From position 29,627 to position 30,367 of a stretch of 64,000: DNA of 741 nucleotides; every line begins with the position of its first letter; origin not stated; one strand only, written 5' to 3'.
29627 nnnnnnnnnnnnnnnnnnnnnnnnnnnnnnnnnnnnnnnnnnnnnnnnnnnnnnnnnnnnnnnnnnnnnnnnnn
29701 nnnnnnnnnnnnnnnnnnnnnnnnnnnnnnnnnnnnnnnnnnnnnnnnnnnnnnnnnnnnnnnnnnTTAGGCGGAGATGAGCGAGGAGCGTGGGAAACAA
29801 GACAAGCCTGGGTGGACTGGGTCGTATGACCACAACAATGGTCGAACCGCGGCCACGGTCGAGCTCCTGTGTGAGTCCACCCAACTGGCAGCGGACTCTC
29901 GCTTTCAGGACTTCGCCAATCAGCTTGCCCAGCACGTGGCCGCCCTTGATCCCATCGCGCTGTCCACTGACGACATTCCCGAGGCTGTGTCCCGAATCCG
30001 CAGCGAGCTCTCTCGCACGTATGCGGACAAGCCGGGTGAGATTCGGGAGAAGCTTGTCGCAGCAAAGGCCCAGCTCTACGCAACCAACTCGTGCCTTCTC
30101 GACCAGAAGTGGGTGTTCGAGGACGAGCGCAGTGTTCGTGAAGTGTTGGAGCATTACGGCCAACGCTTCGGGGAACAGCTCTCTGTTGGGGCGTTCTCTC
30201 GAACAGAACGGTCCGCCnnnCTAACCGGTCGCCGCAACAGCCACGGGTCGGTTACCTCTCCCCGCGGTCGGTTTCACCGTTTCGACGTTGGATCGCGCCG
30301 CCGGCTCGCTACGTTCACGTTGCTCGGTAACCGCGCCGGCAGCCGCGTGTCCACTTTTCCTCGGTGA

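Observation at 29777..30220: Cassette-borne truncated EF-Ts paralog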

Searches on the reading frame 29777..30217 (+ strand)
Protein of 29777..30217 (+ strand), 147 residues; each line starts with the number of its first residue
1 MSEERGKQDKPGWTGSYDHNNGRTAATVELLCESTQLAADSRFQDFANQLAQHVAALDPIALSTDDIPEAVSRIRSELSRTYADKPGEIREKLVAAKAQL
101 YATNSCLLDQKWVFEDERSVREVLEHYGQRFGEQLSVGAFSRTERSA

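Call 3: search_protein_families(library=pfam, proteins=[window:29777-30217:+], max_evalue=10)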
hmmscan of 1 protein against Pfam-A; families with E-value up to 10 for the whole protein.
window:29777-30217:+ (147 aa): 1 family
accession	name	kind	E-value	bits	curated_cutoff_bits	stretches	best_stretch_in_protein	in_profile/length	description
PF00889.24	EF_TS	-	4.3e-19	69.3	27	1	12-142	80-199/204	Elongation factor TS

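Call 4: search_protein_families(library=ncbifam, proteins=[window:29777-30217:+], max_evalue=10)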
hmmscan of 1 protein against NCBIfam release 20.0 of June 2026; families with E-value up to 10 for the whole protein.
window:29777-30217:+ (147 aa): 3 families
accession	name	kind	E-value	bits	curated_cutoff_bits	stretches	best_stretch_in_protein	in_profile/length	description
TIGR00116.1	tsf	equivalog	3.8e-13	49.3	104.05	1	15-143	153-270/293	translation elongation factor Ts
NF052299.1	CT360_fam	equivalog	0.062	12.9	250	1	24-125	104-203/207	CT360 family protein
NF045736.1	PaDhStyDRhodo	equivalog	0.14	10.7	800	1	41-107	18-82/479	phenylacetaldehyde dehydrogenase StyD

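Call 5: search_solved_structures(query=window:29777-30217:+, max_evalue=10, show_alignments=3)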
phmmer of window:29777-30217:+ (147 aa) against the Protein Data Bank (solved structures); distinct sequences matched with E-value up to 10: 17.
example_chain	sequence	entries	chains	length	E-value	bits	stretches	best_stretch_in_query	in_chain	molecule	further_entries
1aip_C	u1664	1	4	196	1.7e-16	64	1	6-145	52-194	ELONGATION FACTOR TS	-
1tfe_A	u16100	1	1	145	3.4e-16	63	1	11-145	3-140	ELONGATION FACTOR TS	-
8cwy_A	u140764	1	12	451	6.2e-08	36.3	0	47-89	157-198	T32-15-1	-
8cws_A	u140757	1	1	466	4.5e-07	33.5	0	48-91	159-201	F4132-2 Chain A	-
5cwb_A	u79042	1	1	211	5.8e-07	33.1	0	47-87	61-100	Designed helical repeat protein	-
7vmx_A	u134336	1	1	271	5.3e-06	30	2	47-128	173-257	Elongation factor Ts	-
1efu_B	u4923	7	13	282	1.8e-05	28.3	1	37-128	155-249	ELONGATION FACTOR TS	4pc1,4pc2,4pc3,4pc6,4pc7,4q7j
3mmp_A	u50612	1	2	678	0.00015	25.3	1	38-128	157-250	Elongation factor Tu 2, Elongation factor Ts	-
4r71_A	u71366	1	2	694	0.00016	25.2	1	38-128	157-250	Elongation factor Ts, Elongation factor Tu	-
3agp_A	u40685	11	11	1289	0.0006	23.4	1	38-128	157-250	Elongation factor Ts, Elongation factor Tu, LINKER, Q beta replicase | Elongation factor Ts, Elongation factor Tu 1, LINKER, Q beta replicase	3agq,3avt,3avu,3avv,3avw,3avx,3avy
7mwr_B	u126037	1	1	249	0.0037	20.8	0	48-85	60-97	LHD101B4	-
1xb2_B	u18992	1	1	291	0.0048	20.4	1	30-82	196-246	Elongation factor Ts, mitochondrial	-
6a20_A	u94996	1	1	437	0.49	13.9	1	26-97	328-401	Kinesin family member 13B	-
7d8v_A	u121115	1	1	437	0.49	13.9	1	26-97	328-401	Kinesin family member 13B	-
9i38_A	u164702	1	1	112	0.71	13.4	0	83-109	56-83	m4D2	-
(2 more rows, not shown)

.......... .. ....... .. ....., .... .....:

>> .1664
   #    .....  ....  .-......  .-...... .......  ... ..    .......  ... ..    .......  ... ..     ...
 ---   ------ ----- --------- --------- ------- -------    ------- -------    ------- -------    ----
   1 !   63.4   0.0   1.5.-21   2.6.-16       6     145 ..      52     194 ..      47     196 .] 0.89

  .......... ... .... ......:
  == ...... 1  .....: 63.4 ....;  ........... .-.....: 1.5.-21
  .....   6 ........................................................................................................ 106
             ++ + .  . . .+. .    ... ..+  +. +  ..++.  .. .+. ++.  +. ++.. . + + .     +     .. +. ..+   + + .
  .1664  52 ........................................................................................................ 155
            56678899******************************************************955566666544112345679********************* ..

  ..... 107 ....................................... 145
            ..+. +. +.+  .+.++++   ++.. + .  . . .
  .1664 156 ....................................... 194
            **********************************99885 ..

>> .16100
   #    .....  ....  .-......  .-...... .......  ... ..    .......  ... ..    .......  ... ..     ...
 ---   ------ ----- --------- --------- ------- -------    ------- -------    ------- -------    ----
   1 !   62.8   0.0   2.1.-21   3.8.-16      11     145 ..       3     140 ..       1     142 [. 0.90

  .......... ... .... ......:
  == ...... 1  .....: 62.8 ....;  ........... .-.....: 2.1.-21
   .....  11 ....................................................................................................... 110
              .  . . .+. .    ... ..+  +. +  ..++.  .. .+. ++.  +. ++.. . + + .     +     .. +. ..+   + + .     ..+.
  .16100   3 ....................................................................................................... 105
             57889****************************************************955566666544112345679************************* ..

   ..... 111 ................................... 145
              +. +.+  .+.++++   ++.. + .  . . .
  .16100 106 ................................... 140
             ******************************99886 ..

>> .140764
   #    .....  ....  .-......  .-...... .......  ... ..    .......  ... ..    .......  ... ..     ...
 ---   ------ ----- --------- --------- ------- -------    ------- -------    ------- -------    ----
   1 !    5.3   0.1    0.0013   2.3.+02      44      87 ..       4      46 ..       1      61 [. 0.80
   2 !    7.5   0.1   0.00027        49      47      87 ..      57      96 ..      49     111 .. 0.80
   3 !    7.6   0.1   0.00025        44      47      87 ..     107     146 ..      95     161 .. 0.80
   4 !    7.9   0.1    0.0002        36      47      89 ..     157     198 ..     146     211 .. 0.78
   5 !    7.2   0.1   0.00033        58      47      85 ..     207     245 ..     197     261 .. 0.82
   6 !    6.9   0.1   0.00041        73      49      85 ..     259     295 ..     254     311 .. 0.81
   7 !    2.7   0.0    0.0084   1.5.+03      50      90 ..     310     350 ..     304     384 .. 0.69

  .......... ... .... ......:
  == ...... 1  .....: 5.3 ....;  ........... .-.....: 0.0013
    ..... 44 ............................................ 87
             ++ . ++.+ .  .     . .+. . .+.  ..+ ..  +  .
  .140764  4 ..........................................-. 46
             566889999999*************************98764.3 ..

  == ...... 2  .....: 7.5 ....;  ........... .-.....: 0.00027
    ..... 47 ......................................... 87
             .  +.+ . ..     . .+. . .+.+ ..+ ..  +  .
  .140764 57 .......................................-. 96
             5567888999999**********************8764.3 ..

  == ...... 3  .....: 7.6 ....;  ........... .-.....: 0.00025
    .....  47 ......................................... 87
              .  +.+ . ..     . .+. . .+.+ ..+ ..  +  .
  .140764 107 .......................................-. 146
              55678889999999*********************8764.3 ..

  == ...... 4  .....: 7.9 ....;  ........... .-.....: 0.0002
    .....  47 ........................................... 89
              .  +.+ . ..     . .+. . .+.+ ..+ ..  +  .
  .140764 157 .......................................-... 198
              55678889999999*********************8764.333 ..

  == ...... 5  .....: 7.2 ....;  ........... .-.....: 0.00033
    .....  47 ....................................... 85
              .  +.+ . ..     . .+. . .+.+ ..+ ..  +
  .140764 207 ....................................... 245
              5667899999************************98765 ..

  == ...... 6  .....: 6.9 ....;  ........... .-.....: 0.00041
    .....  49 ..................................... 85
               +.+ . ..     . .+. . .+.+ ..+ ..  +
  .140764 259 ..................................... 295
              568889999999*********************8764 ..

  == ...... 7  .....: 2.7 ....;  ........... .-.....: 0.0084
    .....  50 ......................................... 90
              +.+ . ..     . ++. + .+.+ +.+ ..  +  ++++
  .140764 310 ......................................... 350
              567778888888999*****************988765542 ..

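Call 10: find_homologous_proteins(query=window:29777-30217:+, max_evalue=0.001)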
Query window:29777-30217:+ (147 aa): 1 proteins with E <= 0.001 among 44 candidates.
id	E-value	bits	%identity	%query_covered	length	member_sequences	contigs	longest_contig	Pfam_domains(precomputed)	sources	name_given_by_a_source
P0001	8.7e-91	319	100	100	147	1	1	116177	PF00889.26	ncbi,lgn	-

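Call 12: find_encoding_contigs(protein=P0001, flank=10000, max_places=6)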
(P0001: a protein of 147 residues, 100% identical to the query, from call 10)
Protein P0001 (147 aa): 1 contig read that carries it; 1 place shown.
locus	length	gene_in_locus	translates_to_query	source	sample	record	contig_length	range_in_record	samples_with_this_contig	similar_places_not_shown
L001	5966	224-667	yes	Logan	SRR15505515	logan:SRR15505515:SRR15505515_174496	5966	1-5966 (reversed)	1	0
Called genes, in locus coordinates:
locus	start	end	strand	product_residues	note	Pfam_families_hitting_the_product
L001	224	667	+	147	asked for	PF00889:EF_TS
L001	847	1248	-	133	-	PF11528:DUF3224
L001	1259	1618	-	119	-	PF00903:Glyoxalase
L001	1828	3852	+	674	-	PF05430:Methyltransf_30, PF01266:DAO, PF01494:FAD_binding_3 (weak), PF13450:NAD_binding_8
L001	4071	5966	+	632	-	?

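Call 13: find_related_loci(query=window:29777-30217:+, collection=genome_contigs, flank=10000)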
Query window:29777-30217:+ (147 aa) in genome_contigs; peptide patterns used: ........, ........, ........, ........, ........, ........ (x = any residue, [..] = any of these).
137 stretches matched a pattern; 2 encode a relative of the query (tblastn E <= 1e-3); 2 distinct loci.
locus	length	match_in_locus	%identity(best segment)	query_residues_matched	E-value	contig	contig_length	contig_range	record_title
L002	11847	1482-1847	35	15-142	1e-17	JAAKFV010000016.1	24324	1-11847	MAG: Candidatus Anoxychlamydiales bacterium isolate KR126_chlam_4 KR126chlam4_16, whole genome shotgun sequence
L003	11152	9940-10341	24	12-142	6e-12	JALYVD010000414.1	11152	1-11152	MAG: Acidobacteriota bacterium isolate LAG bin34 SD1463-65_k127_904345, whole genome shotgun sequence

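Call 20: search_protein_representatives(protein=window:29777-30217:+)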
Query: 147 residues. Proteins with E-value up to 0.001 (for the whole library): 1893; up to 1e-10: 245; up to 1e-30: 2. The best 150 are listed.
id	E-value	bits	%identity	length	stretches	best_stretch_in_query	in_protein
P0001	2.8e-91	319.1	100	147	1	1-147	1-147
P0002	6.3e-31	123.7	30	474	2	6-143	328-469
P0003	1.3e-27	112.9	33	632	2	10-143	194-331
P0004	7.1e-22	94.4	30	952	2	10-142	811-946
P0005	4.6e-21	91.8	32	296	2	11-144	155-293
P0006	5.5e-21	91.5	33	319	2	12-145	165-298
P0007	1.1e-20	90.5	34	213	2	12-144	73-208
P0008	2.4e-20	89.4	32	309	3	9-142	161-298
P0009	7.6e-20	87.8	29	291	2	8-143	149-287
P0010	1.9e-19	86.6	30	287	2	12-143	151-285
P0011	8.7e-19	84.4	34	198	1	11-144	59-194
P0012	1.7e-18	83.4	26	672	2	6-142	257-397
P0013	4.1e-18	82.2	26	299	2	12-142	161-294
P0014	4.4e-18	82.1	33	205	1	10-142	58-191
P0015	5.9e-18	81.7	32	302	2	12-142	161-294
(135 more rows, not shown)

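Call 46: predict_structure(alignment_id=A2)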
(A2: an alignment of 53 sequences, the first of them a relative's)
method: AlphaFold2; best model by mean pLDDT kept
length: 147 residues; sequences in the alignment: 53
mean_pLDDT: 93.5   pTM: 0.85
mean pLDDT of the five models: 93.5, 93.5, 93.3, 92.6, 92.2
residues with pLDDT >= 90: 128; 70-90: 12; 50-70: 2; < 50: 5
segments of 3 or more residues with pLDDT < 50: 1-5
pLDDT, mean of each block of 10 residues (from residue 1): 58 96 95 98 98 98 92 94 97 96 97 96 98 98 91
secondary structure, 60 per line:
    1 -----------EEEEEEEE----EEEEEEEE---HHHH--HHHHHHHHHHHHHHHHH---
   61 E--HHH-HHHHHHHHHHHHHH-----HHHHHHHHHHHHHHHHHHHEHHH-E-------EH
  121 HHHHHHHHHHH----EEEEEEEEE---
elements in order: E12-19 E24-31 H35-38 H41-57 H68-81 H87-105 H120-131 E136-144

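Call 49: fold_search(model_id=the predicted structure, library=pdb)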
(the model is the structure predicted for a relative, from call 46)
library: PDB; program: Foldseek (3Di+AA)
matches with E <= 10: 138; with E <= 0.001: 20
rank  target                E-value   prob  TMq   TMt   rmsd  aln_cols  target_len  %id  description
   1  1aip_C                3.4e-13  1.00  0.85  0.66   1.8       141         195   32  EF-TU EF-TS COMPLEX FROM THERMUS THERMOPHILUS (released 1997-10-22)
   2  1aip_H                1.4e-12  1.00  0.86  0.66   1.6       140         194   32  EF-TU EF-TS COMPLEX FROM THERMUS THERMOPHILUS (released 1997-10-22)
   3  1tfe                  1.7e-12  1.00  0.90  0.93   1.4       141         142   31  DIMERIZATION DOMAIN OF EF-TS FROM T. THERMOPHILUS (released 1996-11-08)
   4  9a75_A                1.1e-09  1.00  0.77  0.40   2.1       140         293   26  Integrative model of EFTS-ASPA by crosslinking MS and deep learning (released 2024-09-18)
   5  4q7j_A                3.6e-09  1.00  0.70  0.38   2.5       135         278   25  Complex structure of viral RNA polymerase (released 2014-08-27)
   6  4pc3_C                8.3e-09  1.00  0.73  0.39   1.9       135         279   25  Elongation factor Tu:Ts complex with partially bound GDP (released 2015-05-06)
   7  1efu_B                9.4e-09  1.00  0.72  0.39   2.1       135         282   25  ELONGATION FACTOR COMPLEX EF-TU/EF-TS FROM ESCHERICHIA COLI (released 1997-01-11)
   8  4pc6_C                1.6e-08  1.00  0.74  0.40   1.7       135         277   25  Elongation factor Tu:Ts complex with bound GDPNP (released 2015-05-06)
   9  4pc1_C                1.8e-08  1.00  0.73  0.39   1.9       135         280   25  Elongation Factor Tu:Ts complex with a bound phosphate (released 2015-05-06)
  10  4pc1_D                2.0e-08  1.00  0.73  0.40   2.0       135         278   25  Elongation Factor Tu:Ts complex with a bound phosphate (released 2015-05-06)
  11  4r71_A                3.9e-08  1.00  0.72  0.17   2.2       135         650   25  Structure of the Qbeta holoenzyme complex in the P1211 crystal form (released 2015-09-23)
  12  4r71_C                6.1e-08  1.00  0.71  0.17   2.2       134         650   25  Structure of the Qbeta holoenzyme complex in the P1211 crystal form (released 2015-09-23)
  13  7vmx_A                6.5e-08  1.00  0.66  0.38   2.9       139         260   22  The Crystal Structure of EF-Tu and EF-Ts complex from Mycobacterium tuberculosis (released 2022-10-12)
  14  3mmp_A                7.8e-08  1.00  0.69  0.17   3.0       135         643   24  Structure of the Qb replicase, an RNA-dependent RNA polymerase consisting of viral and host proteins (released 2010-06-09)
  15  3agp                  8.9e-08  1.00  0.71  0.09   2.1       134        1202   25  Structure of viral polymerase form I (released 2010-09-01)
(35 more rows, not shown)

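Call 72: find_related_loci(query=window:29777-30217:+, collection=viral_contigs, flank=4000)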
Query window:29777-30217:+ (147 aa) in viral_contigs; peptide patterns used: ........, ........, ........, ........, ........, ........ (x = any residue, [..] = any of these).
5 stretches matched a pattern, but none encodes a relative of the query by tblastn (E <= 1e-3).

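Call 73: search_protein_families(library=padloc, proteins=[window:29777-30217:+], max_evalue=0.01)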
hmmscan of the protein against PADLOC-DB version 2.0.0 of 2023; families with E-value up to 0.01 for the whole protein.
window:29777-30217:+ (147 aa): 1 family
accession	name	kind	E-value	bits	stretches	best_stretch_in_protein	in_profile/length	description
PDLC02674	DndF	-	0.0039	14.1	1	30-135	260-361/530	DndF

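Call 74: search_protein_families(library=phrogs, proteins=[window:29777-30217:+], max_evalue=0.01)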
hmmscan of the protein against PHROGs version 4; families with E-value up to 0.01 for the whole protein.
window:29777-30217:+ (147 aa): 0 families

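Call 80: search_dna_similar(query=window:29777-30217:+, collection=plasmids, mode=protein, max_evalue=0.001, max_rows=15)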
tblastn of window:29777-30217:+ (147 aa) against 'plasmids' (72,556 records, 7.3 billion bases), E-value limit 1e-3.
Records with a match: 6; places in all: 6; records where one place covers at least 80% of the query: 3.
Best place of each record, by identity: <60% 6.
By first word of the organism name: Sphingomonas 1; Acetoanaerobium 1; Fusobacterium 1; Sinorhizobium 1; Methylobacterium 1; Acinetobacter 1.
By predicted mobility (MOB-suite, as given by PLSDB): non-mobilizable 6.
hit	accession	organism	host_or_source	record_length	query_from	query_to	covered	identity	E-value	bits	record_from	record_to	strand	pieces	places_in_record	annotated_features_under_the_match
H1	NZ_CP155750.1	Sphingomonas parapaucimobilis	Chinese cabbage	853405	12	142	89%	29.5%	1e-5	50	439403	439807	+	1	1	tsf: translation elongation factor Ts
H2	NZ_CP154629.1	Acetoanaerobium noterae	cell culture,Sludge of a digestion ...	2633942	12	144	90%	28.5%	2e-5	50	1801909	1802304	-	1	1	none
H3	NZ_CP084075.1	Fusobacterium vincentii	-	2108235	10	122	77%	29.9%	1e-5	51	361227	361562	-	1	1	none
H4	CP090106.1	Sinorhizobium meliloti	Medicago,Cell culture,Plant nodule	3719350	12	142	89%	25.0%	8e-4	45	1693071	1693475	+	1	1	none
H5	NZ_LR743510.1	Methylobacterium bullatum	-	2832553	43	142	68%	28.7%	7e-5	49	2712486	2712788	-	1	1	none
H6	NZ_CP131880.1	Acinetobacter nosocomialis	Homo sapiens,culture,respiratory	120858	45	128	57%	31.0%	5e-4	46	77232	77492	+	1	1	tsf: translation elongation factor Ts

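Call 81: search_dna_similar(query=window:29777-30217:+, collection=phages, mode=protein, max_evalue=0.001, max_rows=15)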
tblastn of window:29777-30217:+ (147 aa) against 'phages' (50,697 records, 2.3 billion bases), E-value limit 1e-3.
Records with a match: 3; places in all: 3; records where one place covers at least 80% of the query: 1.
Best place of each record, by identity: <60% 3.
By first word of the organism name: Acinetobacter 2; Bacteriophage 1.
By host as written in the record: - 3.
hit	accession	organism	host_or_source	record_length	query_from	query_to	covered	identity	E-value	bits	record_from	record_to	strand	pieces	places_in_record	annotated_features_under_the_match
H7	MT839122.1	Bacteriophage sp.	human fecal samples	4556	12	146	92%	23.8%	4e-6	50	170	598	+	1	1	record has no annotation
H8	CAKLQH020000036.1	Acinetobacter phage MD-2021a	not known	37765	45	128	57%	29.9%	4e-4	45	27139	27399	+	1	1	tsf: elongation factor Ts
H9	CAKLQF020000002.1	Acinetobacter phage MD-2021a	not known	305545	45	128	57%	29.9%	4e-4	45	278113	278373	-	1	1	tsf: elongation factor Ts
